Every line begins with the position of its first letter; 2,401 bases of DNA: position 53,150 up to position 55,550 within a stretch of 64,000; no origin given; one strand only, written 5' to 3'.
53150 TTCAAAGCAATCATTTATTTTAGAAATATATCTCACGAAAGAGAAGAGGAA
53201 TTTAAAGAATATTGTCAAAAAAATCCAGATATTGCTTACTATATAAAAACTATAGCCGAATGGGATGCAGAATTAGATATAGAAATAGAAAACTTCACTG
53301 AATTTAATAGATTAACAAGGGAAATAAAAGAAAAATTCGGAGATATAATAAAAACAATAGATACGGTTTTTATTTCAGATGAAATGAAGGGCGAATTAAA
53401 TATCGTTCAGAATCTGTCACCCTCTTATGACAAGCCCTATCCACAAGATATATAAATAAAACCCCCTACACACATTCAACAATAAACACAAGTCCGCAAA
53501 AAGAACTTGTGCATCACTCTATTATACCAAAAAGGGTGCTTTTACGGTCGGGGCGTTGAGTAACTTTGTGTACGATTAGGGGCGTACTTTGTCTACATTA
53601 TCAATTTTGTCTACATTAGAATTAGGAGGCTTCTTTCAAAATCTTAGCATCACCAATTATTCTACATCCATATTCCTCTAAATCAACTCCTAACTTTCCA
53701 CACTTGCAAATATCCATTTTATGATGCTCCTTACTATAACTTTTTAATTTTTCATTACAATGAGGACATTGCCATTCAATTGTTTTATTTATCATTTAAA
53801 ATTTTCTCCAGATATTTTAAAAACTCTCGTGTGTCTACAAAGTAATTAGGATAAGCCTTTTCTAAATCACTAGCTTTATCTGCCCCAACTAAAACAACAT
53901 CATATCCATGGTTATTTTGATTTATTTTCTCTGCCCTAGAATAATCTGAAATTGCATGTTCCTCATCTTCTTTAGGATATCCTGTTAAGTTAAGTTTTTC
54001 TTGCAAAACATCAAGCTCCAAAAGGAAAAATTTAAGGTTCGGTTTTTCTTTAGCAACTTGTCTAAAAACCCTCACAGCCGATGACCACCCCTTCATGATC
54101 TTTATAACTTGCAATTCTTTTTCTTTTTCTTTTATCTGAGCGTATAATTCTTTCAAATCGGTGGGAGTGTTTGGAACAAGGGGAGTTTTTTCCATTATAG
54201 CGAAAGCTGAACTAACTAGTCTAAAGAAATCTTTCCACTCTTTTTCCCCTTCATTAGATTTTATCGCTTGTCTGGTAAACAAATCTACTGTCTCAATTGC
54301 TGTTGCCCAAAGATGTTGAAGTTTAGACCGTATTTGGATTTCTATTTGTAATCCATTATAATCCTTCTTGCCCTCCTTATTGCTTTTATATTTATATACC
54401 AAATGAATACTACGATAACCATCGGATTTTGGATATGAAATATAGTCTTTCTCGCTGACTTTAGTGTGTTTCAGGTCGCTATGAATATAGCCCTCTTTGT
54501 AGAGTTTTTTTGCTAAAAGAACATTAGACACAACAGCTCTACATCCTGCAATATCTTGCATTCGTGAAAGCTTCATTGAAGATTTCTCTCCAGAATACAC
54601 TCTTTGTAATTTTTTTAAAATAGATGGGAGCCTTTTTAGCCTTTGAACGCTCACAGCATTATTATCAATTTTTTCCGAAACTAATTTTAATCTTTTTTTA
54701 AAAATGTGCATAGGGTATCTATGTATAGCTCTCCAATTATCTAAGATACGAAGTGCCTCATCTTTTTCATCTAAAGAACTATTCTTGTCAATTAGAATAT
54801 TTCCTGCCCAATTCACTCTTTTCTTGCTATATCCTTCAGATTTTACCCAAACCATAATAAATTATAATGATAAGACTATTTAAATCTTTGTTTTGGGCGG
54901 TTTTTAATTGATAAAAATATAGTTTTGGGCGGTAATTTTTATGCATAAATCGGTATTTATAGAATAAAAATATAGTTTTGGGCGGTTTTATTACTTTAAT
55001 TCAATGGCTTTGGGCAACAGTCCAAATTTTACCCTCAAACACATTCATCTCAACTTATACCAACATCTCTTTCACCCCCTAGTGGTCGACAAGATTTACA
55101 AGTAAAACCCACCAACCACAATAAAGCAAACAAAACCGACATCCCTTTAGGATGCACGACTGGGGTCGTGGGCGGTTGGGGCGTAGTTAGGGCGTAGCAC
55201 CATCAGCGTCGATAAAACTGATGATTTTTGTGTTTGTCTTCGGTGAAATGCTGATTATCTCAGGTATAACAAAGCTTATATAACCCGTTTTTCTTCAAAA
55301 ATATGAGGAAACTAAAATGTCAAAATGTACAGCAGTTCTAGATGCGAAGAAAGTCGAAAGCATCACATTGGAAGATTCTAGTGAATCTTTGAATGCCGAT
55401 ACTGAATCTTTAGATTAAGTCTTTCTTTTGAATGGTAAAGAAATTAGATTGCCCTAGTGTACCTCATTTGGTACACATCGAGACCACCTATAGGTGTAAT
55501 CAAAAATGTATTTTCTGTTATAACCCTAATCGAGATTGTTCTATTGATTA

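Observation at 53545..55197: toxSAS-like RelA/SpoT gene overlapping a 57-aa zinc-ribbon ORF, with iterated operator-like repeats, as a 1.6-kb att-bounded cassette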

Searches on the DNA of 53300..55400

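Call 80: search_rna_families(source=window, start=53300, end=55400, threshold=evalue, max_evalue=1)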
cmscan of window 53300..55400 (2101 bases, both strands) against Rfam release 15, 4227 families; matches with E-value up to 1: 3.
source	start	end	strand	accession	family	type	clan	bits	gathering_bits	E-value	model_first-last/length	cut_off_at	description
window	53576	53692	-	RF01295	SCARNA7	Gene; snRNA; snoRNA; scaRNA;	-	23.1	65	0.0056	1-330/330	no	Small Cajal body-specific RNA 7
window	55357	55400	+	RF00622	CPEB3_ribozyme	Gene; ribozyme;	-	19.9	35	0.039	1-78/78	no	Mammalian CPEB3 ribozyme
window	53315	53371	+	RF01675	CrcZ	Gene; sRNA;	-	13.6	95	0.75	1-398/398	no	Pseudomonas sRNA CrcZ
